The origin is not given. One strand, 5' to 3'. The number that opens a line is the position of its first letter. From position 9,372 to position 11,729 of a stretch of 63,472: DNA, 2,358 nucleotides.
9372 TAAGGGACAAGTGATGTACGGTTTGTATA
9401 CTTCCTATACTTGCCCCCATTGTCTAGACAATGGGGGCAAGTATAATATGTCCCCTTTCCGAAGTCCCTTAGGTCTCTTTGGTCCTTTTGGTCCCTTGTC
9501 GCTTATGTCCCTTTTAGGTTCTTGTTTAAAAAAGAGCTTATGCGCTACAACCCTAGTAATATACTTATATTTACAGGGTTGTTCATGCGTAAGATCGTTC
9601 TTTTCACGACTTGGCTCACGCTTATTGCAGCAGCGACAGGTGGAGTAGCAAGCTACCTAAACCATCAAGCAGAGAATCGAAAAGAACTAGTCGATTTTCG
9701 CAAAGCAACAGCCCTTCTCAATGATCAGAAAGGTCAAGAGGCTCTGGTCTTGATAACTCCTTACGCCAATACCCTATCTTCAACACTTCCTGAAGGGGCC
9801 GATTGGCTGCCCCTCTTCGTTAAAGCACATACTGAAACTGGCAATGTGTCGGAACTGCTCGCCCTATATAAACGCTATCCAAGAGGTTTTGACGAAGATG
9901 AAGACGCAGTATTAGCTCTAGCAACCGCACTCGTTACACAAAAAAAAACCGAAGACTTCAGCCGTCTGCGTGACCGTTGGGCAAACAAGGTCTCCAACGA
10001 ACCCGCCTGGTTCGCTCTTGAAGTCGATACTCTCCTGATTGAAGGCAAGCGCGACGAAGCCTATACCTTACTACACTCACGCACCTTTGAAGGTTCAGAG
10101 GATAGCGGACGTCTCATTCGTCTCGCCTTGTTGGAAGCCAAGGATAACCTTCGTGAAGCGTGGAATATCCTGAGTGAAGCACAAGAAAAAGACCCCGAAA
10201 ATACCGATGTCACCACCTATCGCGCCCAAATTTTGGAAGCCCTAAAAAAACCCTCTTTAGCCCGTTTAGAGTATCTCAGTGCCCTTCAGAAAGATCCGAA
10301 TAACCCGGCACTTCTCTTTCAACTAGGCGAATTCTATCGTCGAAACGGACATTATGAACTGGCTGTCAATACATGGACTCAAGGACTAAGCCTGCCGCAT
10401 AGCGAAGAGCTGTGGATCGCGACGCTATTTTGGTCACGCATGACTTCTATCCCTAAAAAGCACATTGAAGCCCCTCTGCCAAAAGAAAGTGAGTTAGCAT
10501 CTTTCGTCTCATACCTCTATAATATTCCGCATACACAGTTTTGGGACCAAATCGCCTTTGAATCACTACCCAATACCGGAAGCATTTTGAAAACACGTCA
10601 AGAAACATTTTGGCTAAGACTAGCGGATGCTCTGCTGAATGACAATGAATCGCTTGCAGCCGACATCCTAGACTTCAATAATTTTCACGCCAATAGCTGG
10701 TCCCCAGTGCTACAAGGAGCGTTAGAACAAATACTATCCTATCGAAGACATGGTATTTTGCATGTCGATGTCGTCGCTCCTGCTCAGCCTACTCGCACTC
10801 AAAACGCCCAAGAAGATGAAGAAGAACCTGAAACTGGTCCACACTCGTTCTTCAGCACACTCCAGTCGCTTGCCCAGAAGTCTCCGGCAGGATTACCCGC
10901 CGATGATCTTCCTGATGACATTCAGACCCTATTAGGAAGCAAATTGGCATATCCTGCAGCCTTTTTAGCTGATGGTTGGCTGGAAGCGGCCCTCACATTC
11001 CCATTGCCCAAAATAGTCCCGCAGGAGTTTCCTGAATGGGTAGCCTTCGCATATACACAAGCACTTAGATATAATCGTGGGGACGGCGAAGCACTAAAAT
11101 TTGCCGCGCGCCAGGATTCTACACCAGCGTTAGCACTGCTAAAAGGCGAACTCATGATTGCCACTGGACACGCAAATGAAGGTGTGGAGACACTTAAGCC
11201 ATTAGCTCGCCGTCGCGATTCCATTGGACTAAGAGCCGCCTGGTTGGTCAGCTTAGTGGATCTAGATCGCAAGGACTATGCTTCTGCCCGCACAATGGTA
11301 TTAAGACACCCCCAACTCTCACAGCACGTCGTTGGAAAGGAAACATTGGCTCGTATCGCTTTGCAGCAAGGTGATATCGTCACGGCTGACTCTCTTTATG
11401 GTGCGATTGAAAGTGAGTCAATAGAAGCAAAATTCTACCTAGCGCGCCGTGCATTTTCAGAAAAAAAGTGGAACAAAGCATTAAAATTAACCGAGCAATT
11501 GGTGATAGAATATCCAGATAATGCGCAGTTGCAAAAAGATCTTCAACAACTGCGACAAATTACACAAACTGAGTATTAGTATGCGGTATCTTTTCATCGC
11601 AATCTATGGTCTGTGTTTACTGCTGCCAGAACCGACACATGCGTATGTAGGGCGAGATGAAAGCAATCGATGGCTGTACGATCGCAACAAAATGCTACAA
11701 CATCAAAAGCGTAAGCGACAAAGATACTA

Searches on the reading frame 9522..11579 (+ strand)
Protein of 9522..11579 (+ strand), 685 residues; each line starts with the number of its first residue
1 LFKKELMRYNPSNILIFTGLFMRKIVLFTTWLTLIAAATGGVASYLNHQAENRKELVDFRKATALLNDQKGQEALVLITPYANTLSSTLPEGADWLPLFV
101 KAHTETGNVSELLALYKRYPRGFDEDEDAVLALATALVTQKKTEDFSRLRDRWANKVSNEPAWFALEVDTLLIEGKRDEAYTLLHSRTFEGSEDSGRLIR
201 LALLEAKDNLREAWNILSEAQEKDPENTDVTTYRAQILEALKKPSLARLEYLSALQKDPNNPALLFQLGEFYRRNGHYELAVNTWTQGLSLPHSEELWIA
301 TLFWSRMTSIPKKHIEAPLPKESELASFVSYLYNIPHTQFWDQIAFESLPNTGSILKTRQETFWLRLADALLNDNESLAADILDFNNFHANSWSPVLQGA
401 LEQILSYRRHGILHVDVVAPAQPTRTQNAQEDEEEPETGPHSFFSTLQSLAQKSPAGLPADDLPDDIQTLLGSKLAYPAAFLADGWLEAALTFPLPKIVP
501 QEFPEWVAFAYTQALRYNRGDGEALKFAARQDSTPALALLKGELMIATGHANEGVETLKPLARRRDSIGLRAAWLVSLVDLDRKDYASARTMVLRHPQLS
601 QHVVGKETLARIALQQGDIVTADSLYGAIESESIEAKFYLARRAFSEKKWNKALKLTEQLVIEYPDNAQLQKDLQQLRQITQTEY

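Call 6: search_protein_families(library=pfam, proteins=[window:9522-11579:+], max_evalue=0.001)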
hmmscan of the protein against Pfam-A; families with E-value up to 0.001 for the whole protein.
window:9522-11579:+ (685 aa): 7 families
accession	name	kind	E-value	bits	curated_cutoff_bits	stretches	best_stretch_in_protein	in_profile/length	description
PF14559.12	TPR_19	-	4.5e-14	53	25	0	253-283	16-46/68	Tetratricopeptide repeat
PF13428.12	TPR_14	-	2.2e-10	40.6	23.5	0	232-270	5-43/44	Tetratricopeptide repeat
PF13431.12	TPR_17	-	5.7e-10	39.1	24.4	1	251-282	2-33/34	Tetratricopeptide repeat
PF07719.23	TPR_2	-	1.4e-08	34.6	27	0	263-291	2-30/34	Tetratricopeptide repeat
PF12895.13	ANAPC3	-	6.7e-06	26.7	27.2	0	621-660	11-49/82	Anaphase-promoting complex, cyclosome, subunit 3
PF13414.12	TPR_11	-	0.00034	20.7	26.8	0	247-276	13-42/42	TPR repeat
PF13429.12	TPR_15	-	0.00056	19.9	26.2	0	183-304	70-188/280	Tetratricopeptide repeat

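Call 27: search_protein_families(library=ncbifam, proteins=[window:9522-11579:+], max_evalue=0.01)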
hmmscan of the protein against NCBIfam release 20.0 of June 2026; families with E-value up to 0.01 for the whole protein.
window:9522-11579:+ (685 aa): 7 families
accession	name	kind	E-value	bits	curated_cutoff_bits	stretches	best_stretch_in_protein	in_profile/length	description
TIGR02917.1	PEP_TPR_lipo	equivalog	9.2e-15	53.6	312.2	1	85-265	627-807/899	XrtA/PEP-CTERM system TPR-repeat protein PrsT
NF040959.1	MamA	equivalog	4.7e-10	39.2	200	1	174-292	50-169/204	magnetosome protein MamA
TIGR02521.1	type_IV_pilW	equivalog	3e-08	33.5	154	1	207-295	44-132/234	type IV pilus biogenesis/stability protein PilW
NF040561.1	PrimPol_Msp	equivalog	0.0023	16.6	200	1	174-276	4-99/515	CRISPR-associated primase-polymerase type A1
NF033920.0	C39_PA2778_fam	equivalog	0.0033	16.9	150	0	214-293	140-221/255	PA2778 family cysteine peptidase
NF008391.2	PRK11189.1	equivalog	0.0087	15.6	250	0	215-291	52-128/297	lipoprotein NlpI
NF008755.0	PRK11788.1-3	equivalog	0.0097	15.3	430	0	248-285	56-93/388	lipopolysaccharide assembly protein LapB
